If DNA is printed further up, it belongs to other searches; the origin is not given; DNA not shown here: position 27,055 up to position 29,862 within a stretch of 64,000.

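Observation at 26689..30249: Orphan TrwB/VirD4-like coupling ATPase with a 400-aa non-canonical N-terminal extension, in a three-gene leaderless operon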

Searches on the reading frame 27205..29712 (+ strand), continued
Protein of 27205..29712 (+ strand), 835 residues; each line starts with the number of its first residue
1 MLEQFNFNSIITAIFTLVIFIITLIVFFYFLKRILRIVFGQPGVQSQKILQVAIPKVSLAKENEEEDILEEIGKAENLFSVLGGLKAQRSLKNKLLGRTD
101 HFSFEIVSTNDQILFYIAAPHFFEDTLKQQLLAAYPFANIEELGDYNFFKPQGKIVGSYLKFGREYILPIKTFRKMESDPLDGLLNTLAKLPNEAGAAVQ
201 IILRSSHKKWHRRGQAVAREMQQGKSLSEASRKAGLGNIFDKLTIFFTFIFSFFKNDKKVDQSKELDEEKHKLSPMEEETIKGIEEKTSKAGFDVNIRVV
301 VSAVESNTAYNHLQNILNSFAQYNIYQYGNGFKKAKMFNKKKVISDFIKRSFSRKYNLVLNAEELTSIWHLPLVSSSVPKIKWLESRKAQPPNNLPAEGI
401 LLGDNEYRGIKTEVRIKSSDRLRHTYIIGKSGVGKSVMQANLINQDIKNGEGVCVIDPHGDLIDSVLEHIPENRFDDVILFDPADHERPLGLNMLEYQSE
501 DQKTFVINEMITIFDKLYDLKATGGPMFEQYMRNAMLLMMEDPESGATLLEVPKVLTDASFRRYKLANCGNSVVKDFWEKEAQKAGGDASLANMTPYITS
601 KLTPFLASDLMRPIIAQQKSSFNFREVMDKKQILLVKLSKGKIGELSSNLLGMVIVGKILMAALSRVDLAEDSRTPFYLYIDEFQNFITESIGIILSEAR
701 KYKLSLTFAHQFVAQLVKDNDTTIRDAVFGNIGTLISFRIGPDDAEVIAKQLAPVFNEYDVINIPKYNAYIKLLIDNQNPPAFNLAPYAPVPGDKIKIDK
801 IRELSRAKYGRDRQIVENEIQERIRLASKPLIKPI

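Call 10: find_encoding_contigs(protein=window:27205-29712:+, flank=10000, max_places=4)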
Protein window:27205-29712:+ (835 aa): 24 contigs read that carry it; 2 places shown.
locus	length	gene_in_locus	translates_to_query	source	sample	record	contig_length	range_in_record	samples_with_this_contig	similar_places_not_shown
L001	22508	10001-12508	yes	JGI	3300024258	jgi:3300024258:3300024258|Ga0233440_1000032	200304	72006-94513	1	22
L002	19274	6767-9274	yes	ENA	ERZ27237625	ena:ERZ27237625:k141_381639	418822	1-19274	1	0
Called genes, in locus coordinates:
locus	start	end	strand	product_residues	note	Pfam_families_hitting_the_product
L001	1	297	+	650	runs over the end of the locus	PF00012:HSP70, PF06723:MreB_Mbl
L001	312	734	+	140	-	PF02502:LacAB_rpiB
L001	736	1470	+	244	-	PF05175:MTS, PF01135:PCMT, PF01209:Ubie_methyltran, PF06325:PrmA, PF13489:Methyltransf_23, PF05148:Methyltransf_8, PF13847:Methyltransf_31, PF08241:Methyltransf_11, +4 more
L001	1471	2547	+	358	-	PF00226:DnaJ, PF01556:DnaJ_C, PF00684:DnaJ_CXXCXGXG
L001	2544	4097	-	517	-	-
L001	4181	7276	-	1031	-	-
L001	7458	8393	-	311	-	PF01207:Dus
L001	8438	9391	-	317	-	PF01544:CorA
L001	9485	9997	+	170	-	-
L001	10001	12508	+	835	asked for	PF26449:DUF8128, PF02534:T4SS-DNA_transf (faint), PF01935:DUF87 (weak), PF10412:TrwB_AAD_bind (weak), PF12696:TraG-D_C (faint)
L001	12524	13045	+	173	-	-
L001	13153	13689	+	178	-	-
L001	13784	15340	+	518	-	PF05496:RuvB_N (weak), PF13177:DNA_pol3_delta2, PF00004:AAA, PF07724:AAA_2 (weak), PF07728:AAA_5 (weak), PF13401:AAA_22 (weak), PF22608:DNAX_ATPase_lid, PF12169:DNA_pol3_gamma3, +4 more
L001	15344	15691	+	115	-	-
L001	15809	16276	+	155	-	PF00578:AhpC-TSA, PF08534:Redoxin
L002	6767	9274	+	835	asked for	PF26449:DUF8128, PF02534:T4SS-DNA_transf (faint), PF01935:DUF87 (weak), PF10412:TrwB_AAD_bind (weak), PF12696:TraG-D_C (faint)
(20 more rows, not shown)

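Call 11: find_encoding_contigs(protein=P0003, flank=10000, max_places=2)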
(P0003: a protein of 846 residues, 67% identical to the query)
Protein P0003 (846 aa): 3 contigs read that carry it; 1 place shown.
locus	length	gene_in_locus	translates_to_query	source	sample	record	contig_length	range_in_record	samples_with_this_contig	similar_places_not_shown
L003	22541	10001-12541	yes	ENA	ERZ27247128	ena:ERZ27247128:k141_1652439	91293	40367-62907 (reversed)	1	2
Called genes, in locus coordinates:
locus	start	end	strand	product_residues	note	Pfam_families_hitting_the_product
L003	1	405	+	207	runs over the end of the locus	-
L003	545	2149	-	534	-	-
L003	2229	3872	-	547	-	-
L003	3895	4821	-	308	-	-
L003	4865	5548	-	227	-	-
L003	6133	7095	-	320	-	PF01207:Dus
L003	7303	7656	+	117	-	-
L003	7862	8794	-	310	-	PF01544:CorA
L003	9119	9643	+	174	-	-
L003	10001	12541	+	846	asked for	PF26449:DUF8128, PF01935:DUF87 (weak), PF02534:T4SS-DNA_transf (faint), PF10412:TrwB_AAD_bind, PF12696:TraG-D_C (weak)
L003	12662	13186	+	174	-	-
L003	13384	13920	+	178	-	-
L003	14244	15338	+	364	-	PF04851:ResIII (faint), PF05496:RuvB_N (weak), PF13177:DNA_pol3_delta2, PF13401:AAA_22 (weak), PF00004:AAA, PF13173:AAA_14 (weak), PF22608:DNAX_ATPase_lid, PF12169:DNA_pol3_gamma3, +2 more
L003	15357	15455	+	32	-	-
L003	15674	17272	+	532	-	-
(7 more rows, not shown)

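Call 12: find_encoding_contigs(protein=P0007, flank=10000, max_places=2)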
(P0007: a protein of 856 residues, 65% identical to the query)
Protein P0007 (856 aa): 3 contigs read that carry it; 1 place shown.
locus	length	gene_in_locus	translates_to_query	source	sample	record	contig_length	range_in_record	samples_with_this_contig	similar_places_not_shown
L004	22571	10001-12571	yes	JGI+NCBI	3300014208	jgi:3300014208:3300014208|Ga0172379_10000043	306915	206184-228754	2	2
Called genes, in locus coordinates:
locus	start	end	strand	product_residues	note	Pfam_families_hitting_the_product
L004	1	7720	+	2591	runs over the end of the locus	-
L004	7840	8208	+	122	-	-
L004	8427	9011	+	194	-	-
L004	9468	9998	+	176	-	-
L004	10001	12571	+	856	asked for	PF26449:DUF8128, PF01935:DUF87, PF02534:T4SS-DNA_transf (faint), PF10412:TrwB_AAD_bind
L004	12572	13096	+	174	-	PF06325:PrmA (weak)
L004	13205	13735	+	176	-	-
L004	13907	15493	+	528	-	PF05496:RuvB_N (weak), PF06068:TIP49 (faint), PF13177:DNA_pol3_delta2, PF00004:AAA, PF13401:AAA_22 (weak), PF22608:DNAX_ATPase_lid (weak), PF12169:DNA_pol3_gamma3, PF20964:DnaX_C, +2 more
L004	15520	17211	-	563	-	PF00999:Na_H_Exchanger, PF02254:TrkA_N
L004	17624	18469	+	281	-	-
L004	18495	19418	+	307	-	-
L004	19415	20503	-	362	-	PF01170:UPF0020 (faint), PF01555:N6_N4_Mtase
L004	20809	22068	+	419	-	PF01566:Nramp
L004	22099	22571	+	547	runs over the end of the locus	PF02776:TPP_enzyme_N, PF00205:TPP_enzyme_M, PF02775:TPP_enzyme_C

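Call 25: search_solved_structures(query=A1, max_evalue=1)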
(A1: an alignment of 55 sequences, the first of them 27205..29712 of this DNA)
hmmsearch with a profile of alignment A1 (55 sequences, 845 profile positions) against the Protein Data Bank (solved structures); distinct sequences matched with E-value up to 1: 6.
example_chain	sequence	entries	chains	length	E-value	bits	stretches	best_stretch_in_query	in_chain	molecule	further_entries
1gl6_A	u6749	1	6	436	5.6e-05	24.5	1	426-475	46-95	ATPASE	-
1e9r_A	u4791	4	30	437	5.6e-05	24.5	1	426-475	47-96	CONJUGAL TRANSFER PROTEIN TRWB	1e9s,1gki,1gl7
6sz9_A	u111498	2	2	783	0.0014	19.9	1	418-492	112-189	IcmO (DotL)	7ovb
9x1l_A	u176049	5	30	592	0.0051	18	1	431-477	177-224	DNA helicase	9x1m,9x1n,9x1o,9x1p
2kjq_A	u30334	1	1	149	0.17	13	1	424-468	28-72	DnaA-related protein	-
4zpx_A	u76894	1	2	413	0.37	11.9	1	424-453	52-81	ATP-dependent protease Lon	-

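Call 26: find_related_loci(query=A1, collection=genome_contigs, flank=6000)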
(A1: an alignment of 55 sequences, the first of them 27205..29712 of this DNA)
Query A1 (835 aa) in genome_contigs; peptide patterns used: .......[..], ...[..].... (x = any residue, [..] = any of these).
600 stretches matched a pattern (row limit reached: there are more); 599 encode a relative of the query (tblastn E <= 1e-3); the best 80 are kept; 80 distinct loci.
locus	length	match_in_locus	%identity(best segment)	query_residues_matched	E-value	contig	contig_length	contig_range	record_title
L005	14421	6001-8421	56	10-823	0e+0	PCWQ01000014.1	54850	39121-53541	MAG: Candidatus Komeilibacteria bacterium CG11_big_fil_rev_8_21_14_0_20_36_20 CG11_8_21_14_0.20_scaffold_210_c, whole ge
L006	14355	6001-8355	59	46-831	0e+0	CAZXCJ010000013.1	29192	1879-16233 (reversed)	MAG TPA_asm: uncultured Gammaproteobacteria bacterium isolate binchicken_co243_180 genome assembly, contig: NODE_1099_le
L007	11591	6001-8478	52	9-835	0e+0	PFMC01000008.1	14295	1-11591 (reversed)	MAG: Candidatus Komeilibacteria bacterium CG_4_10_14_0_8_um_filter_37_78 CG_4_10_14_0.8_um_filter_scaffold_2430_c, whole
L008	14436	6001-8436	55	18-824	0e+0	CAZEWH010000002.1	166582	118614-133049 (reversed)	MAG TPA_asm: uncultured Gammaproteobacteria bacterium isolate SRP077602_co5_241 genome assembly, contig: NODE_167_length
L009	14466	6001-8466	52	10-828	0e+0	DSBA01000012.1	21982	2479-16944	MAG TPA_asm: Candidatus Uhrbacteria bacterium isolate SpSt-1161 Ga0129302_1000908, whole genome shotgun sequence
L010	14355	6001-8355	56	60-834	0e+0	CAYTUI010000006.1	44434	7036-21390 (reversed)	MAG TPA_asm: uncultured Gammaproteobacteria bacterium isolate SRP062349_co4_110 genome assembly, contig: NODE_112_length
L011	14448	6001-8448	54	11-824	0e+0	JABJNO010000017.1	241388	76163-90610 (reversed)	MAG: Candidatus Parcubacteria bacterium isolate SI075_bin20 k141_1324857, whole genome shotgun sequence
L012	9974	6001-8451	52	8-829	0e+0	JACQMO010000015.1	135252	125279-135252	MAG: Candidatus Uhrbacteria bacterium isolate NC_groundwater_1231_Ag_S-0.1um_60_33 S_p1_S3_coassembly_k141_970599, whole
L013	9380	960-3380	53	7-823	0e+0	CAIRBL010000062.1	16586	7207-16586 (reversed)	uncultured bacterium isolate LaPlata-b_bin-0293 genome assembly, contig: bin-0293:062/105, whole genome shotgun sequence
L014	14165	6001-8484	52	10-826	0e+0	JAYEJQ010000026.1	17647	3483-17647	MAG: Patescibacteria group bacterium isolate MAG159 MAG159_26, whole genome shotgun sequence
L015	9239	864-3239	52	28-823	0e+0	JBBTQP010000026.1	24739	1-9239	MAG: Patescibacteria group bacterium isolate H41-bin265_1 H41_bin265_1_000000000026, whole genome shotgun sequence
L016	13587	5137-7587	52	16-827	0e+0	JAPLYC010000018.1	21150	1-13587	MAG: Candidatus Parcubacteria bacterium isolate LacPavin_0920_SED3_MAG_40_21 LacPavin_0920_SED3_scaffold_2075890, whole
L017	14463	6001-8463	52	8-829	0e+0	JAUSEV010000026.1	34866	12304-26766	MAG: Candidatus Uhrbacteria bacterium isolate E14_maxbin.233 E14_k141_1685022, whole genome shotgun sequence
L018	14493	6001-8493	53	5-827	0e+0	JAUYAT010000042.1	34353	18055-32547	MAG: bacterium isolate C19_concoct.bin.47 C19_k141_50651, whole genome shotgun sequence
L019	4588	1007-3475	53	9-823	0e+0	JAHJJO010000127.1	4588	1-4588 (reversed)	MAG: Patescibacteria group bacterium isolate Modern_marine_rock_biofilm.mb.41 Modern_marine_rock.mb.41_k141_773800, whol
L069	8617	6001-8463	47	4-835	0e+0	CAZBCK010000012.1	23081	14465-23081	MAG TPA_asm: uncultured Candidatus Saccharibacteria bacterium isolate binchicken_co256_1022 genome assembly, contig: NOD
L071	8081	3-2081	53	128-826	0e+0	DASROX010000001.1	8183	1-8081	MAG TPA_asm: Candidatus Saccharimonadales bacterium isolate SMAG_U10279 k141_154781, whole genome shotgun sequence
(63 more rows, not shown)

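Call 49: predict_structure(alignment_id=A1)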
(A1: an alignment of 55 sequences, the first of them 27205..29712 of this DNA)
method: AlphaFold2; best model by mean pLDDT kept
length: 835 residues; sequences in the alignment: 55
mean_pLDDT: 86.2   pTM: 0.73
mean pLDDT of the five models: 86.2, 85.7, 85.0, 83.6, 83.1
residues with pLDDT >= 90: 402; 70-90: 356; 50-70: 49; < 50: 28
segments of 3 or more residues with pLDDT < 50: 1-5, 255-269, 829-835
pLDDT, mean of each block of 10 residues (from residue 1): 56 86 89 78 72 76 72 91 88 82 95 94 91 89 90 93 91 89 94 94 92 90 85 74 62 47 43 80 91 95 95 96 84 89 91 91 95 85 85 93 89 94 92 91 95 95 94 96 92 90 89 86 77 92 84 88 88 89 77 87 88 92 94 96 92 92 87 92 86 77 90 76 75 91 89 89 91 92 92 90 94 91 66 45
secondary structure, 60 per line:
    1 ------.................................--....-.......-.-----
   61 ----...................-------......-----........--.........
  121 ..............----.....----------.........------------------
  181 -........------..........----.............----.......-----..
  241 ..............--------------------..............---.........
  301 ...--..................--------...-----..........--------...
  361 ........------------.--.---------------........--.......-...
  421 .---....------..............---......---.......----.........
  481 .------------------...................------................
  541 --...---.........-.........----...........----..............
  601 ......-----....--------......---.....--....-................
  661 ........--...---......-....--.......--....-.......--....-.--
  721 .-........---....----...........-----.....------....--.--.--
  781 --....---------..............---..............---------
elements in order (helices of 4 or more, strands of 3 or more residues): H7-39 H42-45 E47-53 H65-83 H91-96 E102-109 E112-120 H121-134 E139-143 E154-162 H182-189 E196-205 H210-222 H227-233 H239-254 H275-288 E292-303 H306-323 E332-334 H340-349 E358-361 H362-368 E400-407 E410-416 H418-421 E425-428 H435-448 E452-457 H461-467 H472-477 E478-481 H500-518 H525-540 H549-557 H559-567 H572-582 H587-606 H612-615 H624-629 E633-637 H640-643 H645-668 E677-682 H684-687 H690-696 H699-702 E704-710 H713-716 H723-730 E734-737 H742-752 H758-762 E769-772 E783-786 H796-809 H813-826
